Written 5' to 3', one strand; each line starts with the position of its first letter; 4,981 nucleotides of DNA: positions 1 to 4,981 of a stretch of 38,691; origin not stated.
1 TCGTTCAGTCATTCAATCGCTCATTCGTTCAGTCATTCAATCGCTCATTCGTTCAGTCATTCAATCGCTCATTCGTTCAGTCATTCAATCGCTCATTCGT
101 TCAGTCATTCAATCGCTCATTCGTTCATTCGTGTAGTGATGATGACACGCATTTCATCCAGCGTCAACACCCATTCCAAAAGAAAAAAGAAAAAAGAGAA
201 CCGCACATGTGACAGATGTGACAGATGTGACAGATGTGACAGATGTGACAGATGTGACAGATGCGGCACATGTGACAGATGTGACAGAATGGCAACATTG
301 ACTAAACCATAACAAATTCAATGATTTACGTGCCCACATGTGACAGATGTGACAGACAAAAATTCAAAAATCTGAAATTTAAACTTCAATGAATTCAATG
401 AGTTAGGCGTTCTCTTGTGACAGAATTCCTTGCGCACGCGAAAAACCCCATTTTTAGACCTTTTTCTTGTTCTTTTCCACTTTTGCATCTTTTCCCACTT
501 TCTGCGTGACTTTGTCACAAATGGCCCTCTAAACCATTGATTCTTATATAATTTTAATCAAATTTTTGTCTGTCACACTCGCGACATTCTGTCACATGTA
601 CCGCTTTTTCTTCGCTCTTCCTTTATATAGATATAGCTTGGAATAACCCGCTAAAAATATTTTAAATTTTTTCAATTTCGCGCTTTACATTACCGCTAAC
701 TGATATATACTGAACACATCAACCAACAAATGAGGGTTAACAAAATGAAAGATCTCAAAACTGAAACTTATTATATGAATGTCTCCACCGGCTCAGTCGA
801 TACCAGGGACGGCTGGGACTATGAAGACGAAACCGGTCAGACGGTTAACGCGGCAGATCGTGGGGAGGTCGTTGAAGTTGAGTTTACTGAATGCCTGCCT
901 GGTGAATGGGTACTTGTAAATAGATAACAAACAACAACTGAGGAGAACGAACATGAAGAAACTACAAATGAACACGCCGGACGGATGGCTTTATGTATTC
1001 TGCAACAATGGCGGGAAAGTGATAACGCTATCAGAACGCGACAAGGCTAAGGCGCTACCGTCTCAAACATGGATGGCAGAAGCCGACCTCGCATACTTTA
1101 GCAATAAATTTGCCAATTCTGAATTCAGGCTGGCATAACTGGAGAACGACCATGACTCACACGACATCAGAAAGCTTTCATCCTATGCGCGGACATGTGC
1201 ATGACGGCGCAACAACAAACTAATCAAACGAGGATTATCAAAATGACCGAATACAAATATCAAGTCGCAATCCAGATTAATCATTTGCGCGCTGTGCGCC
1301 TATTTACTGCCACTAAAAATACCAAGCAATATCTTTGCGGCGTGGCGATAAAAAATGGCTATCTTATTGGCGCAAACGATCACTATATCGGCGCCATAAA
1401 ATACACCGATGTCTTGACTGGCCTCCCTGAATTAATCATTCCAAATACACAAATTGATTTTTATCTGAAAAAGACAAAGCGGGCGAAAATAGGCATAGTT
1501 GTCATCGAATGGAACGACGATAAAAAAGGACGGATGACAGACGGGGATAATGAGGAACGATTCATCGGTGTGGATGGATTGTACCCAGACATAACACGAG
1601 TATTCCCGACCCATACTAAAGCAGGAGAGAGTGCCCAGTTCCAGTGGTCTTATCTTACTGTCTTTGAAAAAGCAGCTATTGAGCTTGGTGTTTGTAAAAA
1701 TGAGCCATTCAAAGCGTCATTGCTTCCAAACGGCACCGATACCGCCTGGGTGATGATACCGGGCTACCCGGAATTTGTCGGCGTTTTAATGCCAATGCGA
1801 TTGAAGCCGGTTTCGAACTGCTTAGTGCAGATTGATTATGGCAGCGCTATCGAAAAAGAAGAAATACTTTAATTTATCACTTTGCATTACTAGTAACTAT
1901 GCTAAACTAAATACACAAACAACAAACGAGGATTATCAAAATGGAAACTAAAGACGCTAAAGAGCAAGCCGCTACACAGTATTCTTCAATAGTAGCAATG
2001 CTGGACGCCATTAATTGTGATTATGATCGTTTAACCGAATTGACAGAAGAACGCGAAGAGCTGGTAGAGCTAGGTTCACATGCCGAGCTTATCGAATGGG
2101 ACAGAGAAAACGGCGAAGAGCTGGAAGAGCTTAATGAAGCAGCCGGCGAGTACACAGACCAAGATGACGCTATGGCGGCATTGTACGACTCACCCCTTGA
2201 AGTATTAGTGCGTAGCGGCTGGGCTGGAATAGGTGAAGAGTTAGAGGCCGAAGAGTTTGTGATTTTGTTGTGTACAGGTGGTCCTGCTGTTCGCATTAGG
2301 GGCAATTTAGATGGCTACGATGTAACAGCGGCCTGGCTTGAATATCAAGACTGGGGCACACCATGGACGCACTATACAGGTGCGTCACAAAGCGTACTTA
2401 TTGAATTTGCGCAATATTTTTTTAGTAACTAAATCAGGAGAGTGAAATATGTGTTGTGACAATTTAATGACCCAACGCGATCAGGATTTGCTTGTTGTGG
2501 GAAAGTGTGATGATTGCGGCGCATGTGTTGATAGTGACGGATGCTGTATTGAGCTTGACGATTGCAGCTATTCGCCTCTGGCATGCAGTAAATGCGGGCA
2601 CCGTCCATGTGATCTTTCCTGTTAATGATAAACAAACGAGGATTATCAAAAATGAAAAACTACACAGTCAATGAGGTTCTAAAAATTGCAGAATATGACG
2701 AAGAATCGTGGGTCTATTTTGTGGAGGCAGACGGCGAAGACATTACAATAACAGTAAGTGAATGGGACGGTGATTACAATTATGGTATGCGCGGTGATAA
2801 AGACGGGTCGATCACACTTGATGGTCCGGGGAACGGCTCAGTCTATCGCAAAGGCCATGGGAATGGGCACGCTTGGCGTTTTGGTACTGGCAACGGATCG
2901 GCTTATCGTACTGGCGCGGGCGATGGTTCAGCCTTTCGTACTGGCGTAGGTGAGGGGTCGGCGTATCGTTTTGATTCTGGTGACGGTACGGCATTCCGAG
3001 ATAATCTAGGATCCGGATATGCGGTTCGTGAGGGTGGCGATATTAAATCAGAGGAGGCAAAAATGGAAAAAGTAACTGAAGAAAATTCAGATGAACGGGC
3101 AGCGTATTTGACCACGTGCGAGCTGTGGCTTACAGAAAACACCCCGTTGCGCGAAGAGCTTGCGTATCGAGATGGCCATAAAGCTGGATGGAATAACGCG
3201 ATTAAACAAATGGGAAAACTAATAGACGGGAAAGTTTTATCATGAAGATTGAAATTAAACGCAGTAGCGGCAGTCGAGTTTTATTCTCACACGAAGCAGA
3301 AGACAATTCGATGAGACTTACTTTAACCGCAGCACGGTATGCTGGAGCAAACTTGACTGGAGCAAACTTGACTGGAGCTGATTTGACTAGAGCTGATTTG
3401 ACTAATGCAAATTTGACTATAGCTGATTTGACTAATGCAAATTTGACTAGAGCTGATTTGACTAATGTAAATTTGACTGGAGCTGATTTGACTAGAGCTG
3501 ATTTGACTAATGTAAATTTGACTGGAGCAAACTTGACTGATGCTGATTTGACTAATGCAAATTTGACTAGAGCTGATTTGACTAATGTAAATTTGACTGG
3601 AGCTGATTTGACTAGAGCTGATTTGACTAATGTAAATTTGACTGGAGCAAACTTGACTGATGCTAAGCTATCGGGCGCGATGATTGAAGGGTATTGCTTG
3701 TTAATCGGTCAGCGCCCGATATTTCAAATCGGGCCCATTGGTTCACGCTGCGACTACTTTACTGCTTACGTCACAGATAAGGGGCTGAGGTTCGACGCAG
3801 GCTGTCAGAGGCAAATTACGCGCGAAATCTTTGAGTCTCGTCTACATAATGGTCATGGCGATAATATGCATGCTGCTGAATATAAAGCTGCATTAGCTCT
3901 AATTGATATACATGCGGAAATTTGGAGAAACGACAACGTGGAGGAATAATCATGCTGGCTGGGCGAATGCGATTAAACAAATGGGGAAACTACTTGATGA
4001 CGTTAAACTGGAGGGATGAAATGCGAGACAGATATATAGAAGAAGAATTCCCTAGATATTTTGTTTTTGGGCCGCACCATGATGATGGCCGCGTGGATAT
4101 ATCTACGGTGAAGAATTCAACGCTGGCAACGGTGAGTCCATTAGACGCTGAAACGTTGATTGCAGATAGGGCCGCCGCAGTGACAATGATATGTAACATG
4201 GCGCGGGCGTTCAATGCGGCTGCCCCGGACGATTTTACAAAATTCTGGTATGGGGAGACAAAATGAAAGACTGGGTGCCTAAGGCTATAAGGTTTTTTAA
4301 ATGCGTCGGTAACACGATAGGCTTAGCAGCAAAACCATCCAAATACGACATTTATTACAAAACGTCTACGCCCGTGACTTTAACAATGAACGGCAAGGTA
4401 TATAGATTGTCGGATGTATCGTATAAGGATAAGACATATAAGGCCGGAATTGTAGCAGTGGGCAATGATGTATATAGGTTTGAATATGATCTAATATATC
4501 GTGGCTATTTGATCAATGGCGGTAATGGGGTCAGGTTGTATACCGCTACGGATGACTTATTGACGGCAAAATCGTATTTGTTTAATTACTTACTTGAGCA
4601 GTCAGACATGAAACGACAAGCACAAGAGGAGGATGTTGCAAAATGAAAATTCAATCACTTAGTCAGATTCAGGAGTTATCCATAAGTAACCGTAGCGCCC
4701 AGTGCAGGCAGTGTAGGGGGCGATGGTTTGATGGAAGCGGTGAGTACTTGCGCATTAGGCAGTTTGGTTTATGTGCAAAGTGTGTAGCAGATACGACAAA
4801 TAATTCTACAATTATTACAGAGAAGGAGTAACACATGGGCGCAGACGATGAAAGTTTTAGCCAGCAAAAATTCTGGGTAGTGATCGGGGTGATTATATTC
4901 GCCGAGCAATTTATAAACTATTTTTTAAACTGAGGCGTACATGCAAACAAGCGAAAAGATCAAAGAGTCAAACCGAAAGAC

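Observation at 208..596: Fifteen copies of a 9-bp iteron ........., direct then inverted, upstream of the early operon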

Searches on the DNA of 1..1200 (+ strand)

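Call 5: search_dna_similar(query=window:1-1200:+, collection=phages, mode=distant, max_rows=30)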
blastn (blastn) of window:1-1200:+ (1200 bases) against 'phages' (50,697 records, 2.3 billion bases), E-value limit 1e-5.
No match.

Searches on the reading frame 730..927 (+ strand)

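Call 9: search_protein_families(library=pfam, proteins=[window:730-927:+], max_evalue=0.1)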
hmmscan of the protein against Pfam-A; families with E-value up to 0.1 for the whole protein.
window:730-927:+ (65 aa): 1 family
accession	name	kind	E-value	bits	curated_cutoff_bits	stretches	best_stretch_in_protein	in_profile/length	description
PF01551.29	Peptidase_M23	-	0.002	18.7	28.7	1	26-64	3-40/96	Peptidase family M23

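Call 58: search_protein_families(library=phrogs, proteins=[window:730-927:+], max_evalue=0.01)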
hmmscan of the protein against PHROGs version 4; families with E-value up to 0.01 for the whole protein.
window:730-927:+ (65 aa): 0 families

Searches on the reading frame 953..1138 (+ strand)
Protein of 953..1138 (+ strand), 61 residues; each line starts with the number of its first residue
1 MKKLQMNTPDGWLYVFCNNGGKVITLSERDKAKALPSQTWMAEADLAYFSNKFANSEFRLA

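Call 9: search_protein_families(library=pfam, proteins=[window:953-1138:+], max_evalue=0.1)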
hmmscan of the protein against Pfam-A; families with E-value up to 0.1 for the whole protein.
window:953-1138:+ (61 aa): 0 families

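Call 58: search_protein_families(library=phrogs, proteins=[window:953-1138:+], max_evalue=0.01)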
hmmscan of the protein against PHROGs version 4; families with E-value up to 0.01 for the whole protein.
window:953-1138:+ (61 aa): 1 family
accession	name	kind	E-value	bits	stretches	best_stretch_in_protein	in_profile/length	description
phrog_38212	-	unknown function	9e-09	36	1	1-61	1-60/60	-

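Call 90: find_encoding_contigs(protein=window:953-1138:+, flank=3000, max_places=10)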
Protein window:953-1138:+ (61 aa): 17 contigs read that carry it; 10 places shown.
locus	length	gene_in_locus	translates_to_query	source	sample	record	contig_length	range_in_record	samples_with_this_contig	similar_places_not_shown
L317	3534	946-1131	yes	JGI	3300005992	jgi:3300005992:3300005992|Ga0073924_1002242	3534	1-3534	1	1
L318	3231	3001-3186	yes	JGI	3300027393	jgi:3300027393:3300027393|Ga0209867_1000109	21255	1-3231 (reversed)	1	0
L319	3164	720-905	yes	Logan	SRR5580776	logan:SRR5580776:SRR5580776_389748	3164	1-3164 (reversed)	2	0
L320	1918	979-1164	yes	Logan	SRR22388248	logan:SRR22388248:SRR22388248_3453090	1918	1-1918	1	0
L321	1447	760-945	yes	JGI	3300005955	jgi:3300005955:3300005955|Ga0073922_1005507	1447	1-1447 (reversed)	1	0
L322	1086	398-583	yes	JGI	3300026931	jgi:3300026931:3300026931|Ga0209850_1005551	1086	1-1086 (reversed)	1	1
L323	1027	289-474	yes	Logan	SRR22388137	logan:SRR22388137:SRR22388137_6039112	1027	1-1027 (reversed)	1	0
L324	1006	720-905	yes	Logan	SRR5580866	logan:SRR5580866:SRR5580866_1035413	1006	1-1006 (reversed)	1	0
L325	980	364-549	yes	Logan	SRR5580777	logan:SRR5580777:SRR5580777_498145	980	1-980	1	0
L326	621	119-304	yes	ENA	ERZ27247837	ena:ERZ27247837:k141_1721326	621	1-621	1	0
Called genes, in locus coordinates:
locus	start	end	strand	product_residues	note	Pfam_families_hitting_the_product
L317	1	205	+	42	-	?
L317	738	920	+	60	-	-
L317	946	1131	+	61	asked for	-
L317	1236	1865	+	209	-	-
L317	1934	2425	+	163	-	-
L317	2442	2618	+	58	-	-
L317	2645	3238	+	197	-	-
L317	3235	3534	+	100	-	?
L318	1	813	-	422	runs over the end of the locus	PF03237:Terminase_6N, PF17289:Terminase_6C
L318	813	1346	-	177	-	PF20901:Sf6_terminase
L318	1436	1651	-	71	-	-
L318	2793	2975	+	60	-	-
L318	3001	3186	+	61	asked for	-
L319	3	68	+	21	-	?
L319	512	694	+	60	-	-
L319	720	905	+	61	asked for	-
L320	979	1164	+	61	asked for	-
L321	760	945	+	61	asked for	-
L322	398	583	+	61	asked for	-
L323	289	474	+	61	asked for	-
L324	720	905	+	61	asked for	-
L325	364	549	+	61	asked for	-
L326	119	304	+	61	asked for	-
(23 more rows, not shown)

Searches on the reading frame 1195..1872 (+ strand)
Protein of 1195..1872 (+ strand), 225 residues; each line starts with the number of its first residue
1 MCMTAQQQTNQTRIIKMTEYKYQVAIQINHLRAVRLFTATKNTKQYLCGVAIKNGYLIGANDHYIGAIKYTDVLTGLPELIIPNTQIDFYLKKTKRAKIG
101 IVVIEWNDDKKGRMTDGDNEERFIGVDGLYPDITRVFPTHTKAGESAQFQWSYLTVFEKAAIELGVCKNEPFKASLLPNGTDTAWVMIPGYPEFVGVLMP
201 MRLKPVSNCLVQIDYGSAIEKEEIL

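Call 7: search_protein_families(library=pfam, proteins=[window:1195-1872:+], max_evalue=0.01)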
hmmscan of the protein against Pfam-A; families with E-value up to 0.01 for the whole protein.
window:1195-1872:+ (225 aa): 0 families

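Call 8: search_protein_families(library=phrogs, proteins=[window:1195-1872:+], max_evalue=0.001)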
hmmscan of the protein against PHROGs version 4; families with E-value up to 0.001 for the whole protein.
window:1195-1872:+ (225 aa): 2 families
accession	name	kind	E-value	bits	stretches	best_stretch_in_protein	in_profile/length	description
phrog_3007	-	DNA, RNA and nucleotide metabolism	8.3e-26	91.9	1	25-204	4-187/190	RusA-like Holliday junction resolvase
phrog_947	-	DNA, RNA and nucleotide metabolism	0.00017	21.6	0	31-141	139-250/368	DNA polymerase processivity factor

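Call 21: find_related_loci(query=window:1195-1872:+, collection=viral_contigs, flank=6000)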
Query window:1195-1872:+ (225 aa) in viral_contigs; peptide patterns used: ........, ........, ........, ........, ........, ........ (x = any residue, [..] = any of these).
1 stretches matched a pattern, but none encodes a relative of the query by tblastn (E <= 1e-3).

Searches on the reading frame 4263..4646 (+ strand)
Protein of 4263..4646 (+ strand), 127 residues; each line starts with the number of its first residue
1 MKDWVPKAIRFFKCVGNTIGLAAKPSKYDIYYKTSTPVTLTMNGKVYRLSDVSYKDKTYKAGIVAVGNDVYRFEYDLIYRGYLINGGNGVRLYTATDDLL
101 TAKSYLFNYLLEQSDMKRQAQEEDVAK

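Call 9: search_protein_families(library=pfam, proteins=[window:4263-4646:+], max_evalue=0.1)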
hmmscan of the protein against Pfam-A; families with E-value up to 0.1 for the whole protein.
window:4263-4646:+ (127 aa): 0 families

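Call 58: search_protein_families(library=phrogs, proteins=[window:4263-4646:+], max_evalue=0.01)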
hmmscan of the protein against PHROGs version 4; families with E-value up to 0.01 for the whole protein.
window:4263-4646:+ (127 aa): 1 family
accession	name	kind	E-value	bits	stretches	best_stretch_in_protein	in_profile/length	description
phrog_23933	-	unknown function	0.0096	16.3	0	58-117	69-128/240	-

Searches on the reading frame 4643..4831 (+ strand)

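Call 9: search_protein_families(library=pfam, proteins=[window:4643-4831:+], max_evalue=0.1)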
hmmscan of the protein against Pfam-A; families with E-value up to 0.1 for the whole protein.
window:4643-4831:+ (62 aa): 2 families
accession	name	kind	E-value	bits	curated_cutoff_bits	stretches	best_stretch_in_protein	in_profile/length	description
PF13453.11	Zn_ribbon_TFIIB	-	0.00065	19.5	22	1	20-38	21-38/41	Transcription factor zinc-finger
PF24029.1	DUF7340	-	0.076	13.3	27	1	9-28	29-48/62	Domain of unknown function (DUF7340)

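Call 58: search_protein_families(library=phrogs, proteins=[window:4643-4831:+], max_evalue=0.01)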
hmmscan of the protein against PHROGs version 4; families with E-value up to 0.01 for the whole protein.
window:4643-4831:+ (62 aa): 0 families
